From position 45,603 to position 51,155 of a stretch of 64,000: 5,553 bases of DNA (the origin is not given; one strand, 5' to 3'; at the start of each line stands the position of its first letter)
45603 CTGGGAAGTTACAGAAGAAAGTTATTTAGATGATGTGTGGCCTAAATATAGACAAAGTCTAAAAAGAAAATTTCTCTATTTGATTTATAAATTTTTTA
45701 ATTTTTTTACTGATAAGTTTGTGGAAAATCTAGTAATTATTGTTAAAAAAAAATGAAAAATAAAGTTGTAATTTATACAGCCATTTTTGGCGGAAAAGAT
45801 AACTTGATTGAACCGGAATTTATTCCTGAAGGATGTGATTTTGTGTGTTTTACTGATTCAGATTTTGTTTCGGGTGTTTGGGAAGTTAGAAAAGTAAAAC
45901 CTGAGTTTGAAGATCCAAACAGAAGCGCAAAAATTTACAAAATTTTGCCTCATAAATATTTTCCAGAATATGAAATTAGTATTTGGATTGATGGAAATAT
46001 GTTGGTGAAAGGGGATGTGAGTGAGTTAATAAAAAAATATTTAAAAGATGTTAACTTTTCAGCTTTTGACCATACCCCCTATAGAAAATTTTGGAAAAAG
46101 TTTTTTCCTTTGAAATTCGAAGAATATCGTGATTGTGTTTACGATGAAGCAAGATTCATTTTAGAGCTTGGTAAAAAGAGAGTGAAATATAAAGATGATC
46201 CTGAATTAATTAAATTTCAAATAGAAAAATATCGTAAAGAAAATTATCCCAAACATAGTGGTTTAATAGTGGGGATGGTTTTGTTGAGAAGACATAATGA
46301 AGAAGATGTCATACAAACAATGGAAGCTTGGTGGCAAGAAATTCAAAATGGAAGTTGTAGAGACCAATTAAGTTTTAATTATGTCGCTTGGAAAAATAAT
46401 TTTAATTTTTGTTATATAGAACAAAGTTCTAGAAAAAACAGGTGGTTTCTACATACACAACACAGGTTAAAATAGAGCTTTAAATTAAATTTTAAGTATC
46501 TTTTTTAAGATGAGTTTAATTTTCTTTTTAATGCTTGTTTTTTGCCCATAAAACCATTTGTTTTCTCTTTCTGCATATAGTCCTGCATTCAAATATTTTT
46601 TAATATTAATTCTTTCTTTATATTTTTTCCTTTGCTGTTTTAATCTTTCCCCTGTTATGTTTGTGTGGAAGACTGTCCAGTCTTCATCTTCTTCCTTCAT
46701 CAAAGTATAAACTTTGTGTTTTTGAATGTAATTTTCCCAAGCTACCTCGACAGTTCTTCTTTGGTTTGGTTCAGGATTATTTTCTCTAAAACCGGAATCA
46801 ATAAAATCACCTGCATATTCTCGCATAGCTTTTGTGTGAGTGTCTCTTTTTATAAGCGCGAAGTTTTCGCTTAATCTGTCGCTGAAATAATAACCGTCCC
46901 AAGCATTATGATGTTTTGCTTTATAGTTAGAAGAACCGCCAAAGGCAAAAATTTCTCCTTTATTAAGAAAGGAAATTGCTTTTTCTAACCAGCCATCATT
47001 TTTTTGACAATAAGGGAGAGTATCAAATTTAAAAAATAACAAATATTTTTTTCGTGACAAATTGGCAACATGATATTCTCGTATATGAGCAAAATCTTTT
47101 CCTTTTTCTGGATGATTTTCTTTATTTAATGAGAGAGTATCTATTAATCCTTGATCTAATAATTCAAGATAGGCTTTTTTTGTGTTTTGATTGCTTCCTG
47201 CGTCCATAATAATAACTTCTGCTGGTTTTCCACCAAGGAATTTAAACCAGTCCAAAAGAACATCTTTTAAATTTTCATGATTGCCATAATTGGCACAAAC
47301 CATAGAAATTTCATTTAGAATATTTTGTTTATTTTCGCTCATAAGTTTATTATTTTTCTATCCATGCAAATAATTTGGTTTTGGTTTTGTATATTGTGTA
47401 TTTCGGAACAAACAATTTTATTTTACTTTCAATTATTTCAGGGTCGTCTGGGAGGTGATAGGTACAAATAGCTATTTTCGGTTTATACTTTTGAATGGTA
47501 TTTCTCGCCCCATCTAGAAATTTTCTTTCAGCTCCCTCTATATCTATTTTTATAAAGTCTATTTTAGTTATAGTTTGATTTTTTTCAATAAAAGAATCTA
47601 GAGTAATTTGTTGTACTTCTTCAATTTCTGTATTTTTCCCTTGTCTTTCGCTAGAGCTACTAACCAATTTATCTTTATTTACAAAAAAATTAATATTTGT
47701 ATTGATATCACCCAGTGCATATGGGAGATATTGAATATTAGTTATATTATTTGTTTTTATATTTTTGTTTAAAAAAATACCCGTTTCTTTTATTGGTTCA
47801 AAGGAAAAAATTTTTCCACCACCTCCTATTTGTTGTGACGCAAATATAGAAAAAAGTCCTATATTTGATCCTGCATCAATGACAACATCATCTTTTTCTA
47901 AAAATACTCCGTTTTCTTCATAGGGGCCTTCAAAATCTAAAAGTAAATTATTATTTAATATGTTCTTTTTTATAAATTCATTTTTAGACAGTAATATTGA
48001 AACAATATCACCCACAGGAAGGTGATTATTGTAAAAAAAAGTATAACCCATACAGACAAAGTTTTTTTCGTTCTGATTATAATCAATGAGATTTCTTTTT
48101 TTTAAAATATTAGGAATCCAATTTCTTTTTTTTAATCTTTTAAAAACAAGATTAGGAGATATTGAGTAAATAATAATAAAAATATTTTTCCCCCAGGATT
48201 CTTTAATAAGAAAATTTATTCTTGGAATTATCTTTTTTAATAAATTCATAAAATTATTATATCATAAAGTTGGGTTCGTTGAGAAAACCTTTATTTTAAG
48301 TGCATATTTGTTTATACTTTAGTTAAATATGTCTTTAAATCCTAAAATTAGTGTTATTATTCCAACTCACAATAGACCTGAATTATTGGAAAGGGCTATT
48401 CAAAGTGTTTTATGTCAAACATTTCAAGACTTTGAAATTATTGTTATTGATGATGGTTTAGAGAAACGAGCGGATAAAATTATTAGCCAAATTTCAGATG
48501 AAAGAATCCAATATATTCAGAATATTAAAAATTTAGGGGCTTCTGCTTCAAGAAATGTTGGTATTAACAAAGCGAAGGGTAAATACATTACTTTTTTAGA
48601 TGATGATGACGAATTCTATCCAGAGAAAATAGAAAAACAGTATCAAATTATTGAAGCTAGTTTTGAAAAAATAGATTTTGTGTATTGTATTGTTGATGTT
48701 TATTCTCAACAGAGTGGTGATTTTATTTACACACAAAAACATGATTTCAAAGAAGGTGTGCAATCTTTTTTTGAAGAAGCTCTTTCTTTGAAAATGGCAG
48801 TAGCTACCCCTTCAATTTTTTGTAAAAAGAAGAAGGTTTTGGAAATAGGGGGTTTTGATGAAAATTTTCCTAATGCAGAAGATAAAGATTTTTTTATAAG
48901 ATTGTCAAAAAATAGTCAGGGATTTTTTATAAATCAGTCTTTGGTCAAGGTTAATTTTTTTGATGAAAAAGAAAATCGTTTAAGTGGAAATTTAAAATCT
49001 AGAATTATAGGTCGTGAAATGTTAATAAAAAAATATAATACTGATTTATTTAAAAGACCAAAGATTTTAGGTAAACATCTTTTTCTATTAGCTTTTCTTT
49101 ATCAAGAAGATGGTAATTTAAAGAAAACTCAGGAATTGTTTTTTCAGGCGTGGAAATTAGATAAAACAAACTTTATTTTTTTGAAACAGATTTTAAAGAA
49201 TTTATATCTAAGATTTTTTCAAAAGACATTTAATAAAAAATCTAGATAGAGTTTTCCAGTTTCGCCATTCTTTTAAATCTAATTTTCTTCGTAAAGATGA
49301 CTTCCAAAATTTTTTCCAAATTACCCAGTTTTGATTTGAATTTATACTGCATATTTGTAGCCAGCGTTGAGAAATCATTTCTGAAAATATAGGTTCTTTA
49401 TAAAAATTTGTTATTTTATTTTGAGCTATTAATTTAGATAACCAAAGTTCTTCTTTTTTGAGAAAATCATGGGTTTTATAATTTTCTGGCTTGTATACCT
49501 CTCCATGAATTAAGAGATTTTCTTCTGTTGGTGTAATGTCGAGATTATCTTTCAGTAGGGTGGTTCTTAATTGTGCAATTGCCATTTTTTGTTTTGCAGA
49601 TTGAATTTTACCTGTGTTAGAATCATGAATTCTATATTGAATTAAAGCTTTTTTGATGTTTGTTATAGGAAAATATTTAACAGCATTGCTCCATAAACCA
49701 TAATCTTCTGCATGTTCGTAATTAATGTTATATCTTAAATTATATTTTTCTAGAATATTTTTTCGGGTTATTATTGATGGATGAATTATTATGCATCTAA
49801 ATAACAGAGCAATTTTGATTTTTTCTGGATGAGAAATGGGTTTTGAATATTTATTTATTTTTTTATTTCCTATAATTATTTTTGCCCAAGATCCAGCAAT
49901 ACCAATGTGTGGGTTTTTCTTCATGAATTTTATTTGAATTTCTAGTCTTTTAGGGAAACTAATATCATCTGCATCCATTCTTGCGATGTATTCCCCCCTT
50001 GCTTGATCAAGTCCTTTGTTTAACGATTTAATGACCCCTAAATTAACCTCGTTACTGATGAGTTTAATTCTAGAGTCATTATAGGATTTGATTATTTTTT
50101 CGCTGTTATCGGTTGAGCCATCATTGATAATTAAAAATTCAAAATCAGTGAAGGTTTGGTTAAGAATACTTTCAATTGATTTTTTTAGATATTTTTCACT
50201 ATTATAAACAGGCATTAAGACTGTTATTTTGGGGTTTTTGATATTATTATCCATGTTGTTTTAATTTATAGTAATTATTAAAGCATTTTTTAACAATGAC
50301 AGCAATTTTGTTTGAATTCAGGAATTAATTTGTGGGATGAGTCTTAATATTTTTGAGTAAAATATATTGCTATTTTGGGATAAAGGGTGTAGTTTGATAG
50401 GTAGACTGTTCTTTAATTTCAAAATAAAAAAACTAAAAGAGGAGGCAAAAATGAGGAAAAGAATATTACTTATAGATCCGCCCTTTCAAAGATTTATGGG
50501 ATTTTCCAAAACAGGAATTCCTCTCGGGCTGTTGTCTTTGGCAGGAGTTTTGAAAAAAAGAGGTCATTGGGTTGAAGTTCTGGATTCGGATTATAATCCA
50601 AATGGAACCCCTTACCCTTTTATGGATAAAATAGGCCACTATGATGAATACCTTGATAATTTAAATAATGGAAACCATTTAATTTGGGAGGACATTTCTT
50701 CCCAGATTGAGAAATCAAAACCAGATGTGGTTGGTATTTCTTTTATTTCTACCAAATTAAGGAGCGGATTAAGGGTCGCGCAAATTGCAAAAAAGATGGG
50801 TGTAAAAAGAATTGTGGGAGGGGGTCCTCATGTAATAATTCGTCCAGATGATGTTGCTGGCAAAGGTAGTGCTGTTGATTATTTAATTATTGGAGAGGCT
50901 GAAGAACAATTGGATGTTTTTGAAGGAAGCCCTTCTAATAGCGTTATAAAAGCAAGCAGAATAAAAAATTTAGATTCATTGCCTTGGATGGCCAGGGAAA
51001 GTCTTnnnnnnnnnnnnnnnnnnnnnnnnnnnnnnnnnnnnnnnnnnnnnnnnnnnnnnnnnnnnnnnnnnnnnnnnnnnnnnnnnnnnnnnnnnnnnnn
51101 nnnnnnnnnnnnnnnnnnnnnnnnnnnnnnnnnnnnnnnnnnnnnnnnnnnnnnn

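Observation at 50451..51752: B12-binding radical SAM enzyme embedded in the glycosylation locus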

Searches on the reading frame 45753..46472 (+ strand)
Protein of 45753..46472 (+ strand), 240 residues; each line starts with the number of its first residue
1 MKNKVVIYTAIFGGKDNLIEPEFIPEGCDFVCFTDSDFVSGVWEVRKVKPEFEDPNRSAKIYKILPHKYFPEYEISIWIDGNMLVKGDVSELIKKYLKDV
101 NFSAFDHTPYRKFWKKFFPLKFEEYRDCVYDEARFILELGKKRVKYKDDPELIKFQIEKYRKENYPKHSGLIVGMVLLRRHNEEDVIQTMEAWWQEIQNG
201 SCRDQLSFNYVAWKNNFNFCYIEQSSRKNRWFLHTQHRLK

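Call 6: search_protein_families(library=pfam, proteins=[window:45753-46472:+], max_evalue=0.001)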
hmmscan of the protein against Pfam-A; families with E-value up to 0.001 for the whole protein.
window:45753-46472:+ (240 aa): 1 family
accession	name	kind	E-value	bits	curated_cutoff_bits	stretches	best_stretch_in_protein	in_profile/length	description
PF04765.19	TOD1_MUCI70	-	4.4e-18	66.1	21.4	1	35-216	121-290/314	TOD1/MUCI70, glycosyltransferase-like domain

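Call 50: search_protein_families(library=ncbifam, proteins=[window:45753-46472:+], max_evalue=0.00001)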
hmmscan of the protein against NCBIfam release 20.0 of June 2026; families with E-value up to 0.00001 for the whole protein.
window:45753-46472:+ (240 aa): 0 families

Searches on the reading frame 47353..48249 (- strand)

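Call 6: search_protein_families(library=pfam, proteins=[window:47353-48249:-], max_evalue=0.001)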
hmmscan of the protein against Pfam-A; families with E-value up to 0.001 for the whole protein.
window:47353-48249:- (299 aa): 1 family
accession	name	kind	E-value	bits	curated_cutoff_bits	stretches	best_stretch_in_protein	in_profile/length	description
PF05050.19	Methyltransf_21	-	1.5e-23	84.3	22.7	1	125-268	1-152/173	Methyltransferase FkbM domain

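Call 50: search_protein_families(library=ncbifam, proteins=[window:47353-48249:-], max_evalue=0.00001)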
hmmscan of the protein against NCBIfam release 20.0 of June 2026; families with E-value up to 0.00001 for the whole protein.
window:47353-48249:- (299 aa): 1 family
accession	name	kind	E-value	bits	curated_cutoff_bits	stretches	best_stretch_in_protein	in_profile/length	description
TIGR01444.1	fkbM_fam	subfamily_domain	3.8e-31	108.5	37.7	1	122-261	1-140/143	FkbM family methyltransferase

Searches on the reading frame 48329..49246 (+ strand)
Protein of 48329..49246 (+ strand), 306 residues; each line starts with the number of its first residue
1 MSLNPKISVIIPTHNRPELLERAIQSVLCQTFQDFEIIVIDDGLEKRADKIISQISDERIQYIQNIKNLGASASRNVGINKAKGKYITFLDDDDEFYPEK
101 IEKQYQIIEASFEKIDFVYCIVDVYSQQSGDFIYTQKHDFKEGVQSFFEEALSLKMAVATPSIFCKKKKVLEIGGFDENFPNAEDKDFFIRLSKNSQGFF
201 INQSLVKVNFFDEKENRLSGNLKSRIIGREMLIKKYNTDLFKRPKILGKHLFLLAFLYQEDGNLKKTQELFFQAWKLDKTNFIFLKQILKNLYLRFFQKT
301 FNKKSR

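Call 6: search_protein_families(library=pfam, proteins=[window:48329-49246:+], max_evalue=0.001)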
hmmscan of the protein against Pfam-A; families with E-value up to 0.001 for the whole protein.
window:48329-49246:+ (306 aa): 3 families
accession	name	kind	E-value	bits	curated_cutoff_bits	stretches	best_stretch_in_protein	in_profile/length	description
PF00535.33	Glycos_transf_2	-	1.1e-33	116.9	23.3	1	8-141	1-132/168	Glycosyl transferase family 2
PF10111.15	Glyco_tranf_2_2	-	4.8e-22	79.2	27.3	1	8-198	1-205/276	Glycosyltransferase like family 2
PF13641.12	Glyco_tranf_2_3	-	1.6e-15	58.2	27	1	5-195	1-197/230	Glycosyltransferase like family 2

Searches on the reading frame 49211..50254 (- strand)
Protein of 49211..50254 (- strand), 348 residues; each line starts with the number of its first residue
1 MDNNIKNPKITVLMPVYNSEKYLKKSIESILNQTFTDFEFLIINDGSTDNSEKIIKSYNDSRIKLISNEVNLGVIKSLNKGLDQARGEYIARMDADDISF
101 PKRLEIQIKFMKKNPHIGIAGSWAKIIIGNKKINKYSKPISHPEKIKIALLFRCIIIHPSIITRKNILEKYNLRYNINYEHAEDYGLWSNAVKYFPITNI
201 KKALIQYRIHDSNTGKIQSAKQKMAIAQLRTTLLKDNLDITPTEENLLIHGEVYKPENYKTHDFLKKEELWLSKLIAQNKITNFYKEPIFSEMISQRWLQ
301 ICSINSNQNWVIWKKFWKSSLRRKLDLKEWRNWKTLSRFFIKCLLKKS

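Call 6: search_protein_families(library=pfam, proteins=[window:49211-50254:-], max_evalue=0.001)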
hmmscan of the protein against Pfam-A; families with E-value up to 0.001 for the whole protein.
window:49211-50254:- (348 aa): 3 families
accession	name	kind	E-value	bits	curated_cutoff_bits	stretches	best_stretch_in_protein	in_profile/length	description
PF00535.33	Glycos_transf_2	-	3.6e-39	134.8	23.3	1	11-169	1-165/168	Glycosyl transferase family 2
PF10111.15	Glyco_tranf_2_2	-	3.1e-12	47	27.3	1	11-128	1-128/276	Glycosyltransferase like family 2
PF13641.12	Glyco_tranf_2_3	-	1.6e-09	38.6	27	1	8-121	1-120/230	Glycosyltransferase like family 2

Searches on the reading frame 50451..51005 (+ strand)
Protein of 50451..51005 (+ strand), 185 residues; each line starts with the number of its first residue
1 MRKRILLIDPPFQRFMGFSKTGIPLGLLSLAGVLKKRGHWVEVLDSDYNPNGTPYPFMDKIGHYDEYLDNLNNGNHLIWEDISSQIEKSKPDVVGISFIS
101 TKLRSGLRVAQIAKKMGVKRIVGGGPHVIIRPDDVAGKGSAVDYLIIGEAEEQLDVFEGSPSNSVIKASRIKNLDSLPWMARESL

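Call 69: search_solved_structures(query=window:50451-51005:+, max_evalue=10, show_alignments=4)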
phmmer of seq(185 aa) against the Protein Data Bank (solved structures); distinct sequences matched with E-value up to 10: 3.
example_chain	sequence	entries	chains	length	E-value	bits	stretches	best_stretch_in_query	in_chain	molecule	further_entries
7kdx_A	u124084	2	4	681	0.021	18.1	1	90-151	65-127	Methyltransferase TokK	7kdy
4q37_A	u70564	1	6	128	0.15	15.3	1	86-155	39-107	Radical SAM protein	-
1jvn_A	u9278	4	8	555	0.35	14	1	27-96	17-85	BIFUNCTIONAL HISTIDINE BIOSYNTHESIS PROTEIN HISHF | Imidazole glycerol phosphate synthase hisHF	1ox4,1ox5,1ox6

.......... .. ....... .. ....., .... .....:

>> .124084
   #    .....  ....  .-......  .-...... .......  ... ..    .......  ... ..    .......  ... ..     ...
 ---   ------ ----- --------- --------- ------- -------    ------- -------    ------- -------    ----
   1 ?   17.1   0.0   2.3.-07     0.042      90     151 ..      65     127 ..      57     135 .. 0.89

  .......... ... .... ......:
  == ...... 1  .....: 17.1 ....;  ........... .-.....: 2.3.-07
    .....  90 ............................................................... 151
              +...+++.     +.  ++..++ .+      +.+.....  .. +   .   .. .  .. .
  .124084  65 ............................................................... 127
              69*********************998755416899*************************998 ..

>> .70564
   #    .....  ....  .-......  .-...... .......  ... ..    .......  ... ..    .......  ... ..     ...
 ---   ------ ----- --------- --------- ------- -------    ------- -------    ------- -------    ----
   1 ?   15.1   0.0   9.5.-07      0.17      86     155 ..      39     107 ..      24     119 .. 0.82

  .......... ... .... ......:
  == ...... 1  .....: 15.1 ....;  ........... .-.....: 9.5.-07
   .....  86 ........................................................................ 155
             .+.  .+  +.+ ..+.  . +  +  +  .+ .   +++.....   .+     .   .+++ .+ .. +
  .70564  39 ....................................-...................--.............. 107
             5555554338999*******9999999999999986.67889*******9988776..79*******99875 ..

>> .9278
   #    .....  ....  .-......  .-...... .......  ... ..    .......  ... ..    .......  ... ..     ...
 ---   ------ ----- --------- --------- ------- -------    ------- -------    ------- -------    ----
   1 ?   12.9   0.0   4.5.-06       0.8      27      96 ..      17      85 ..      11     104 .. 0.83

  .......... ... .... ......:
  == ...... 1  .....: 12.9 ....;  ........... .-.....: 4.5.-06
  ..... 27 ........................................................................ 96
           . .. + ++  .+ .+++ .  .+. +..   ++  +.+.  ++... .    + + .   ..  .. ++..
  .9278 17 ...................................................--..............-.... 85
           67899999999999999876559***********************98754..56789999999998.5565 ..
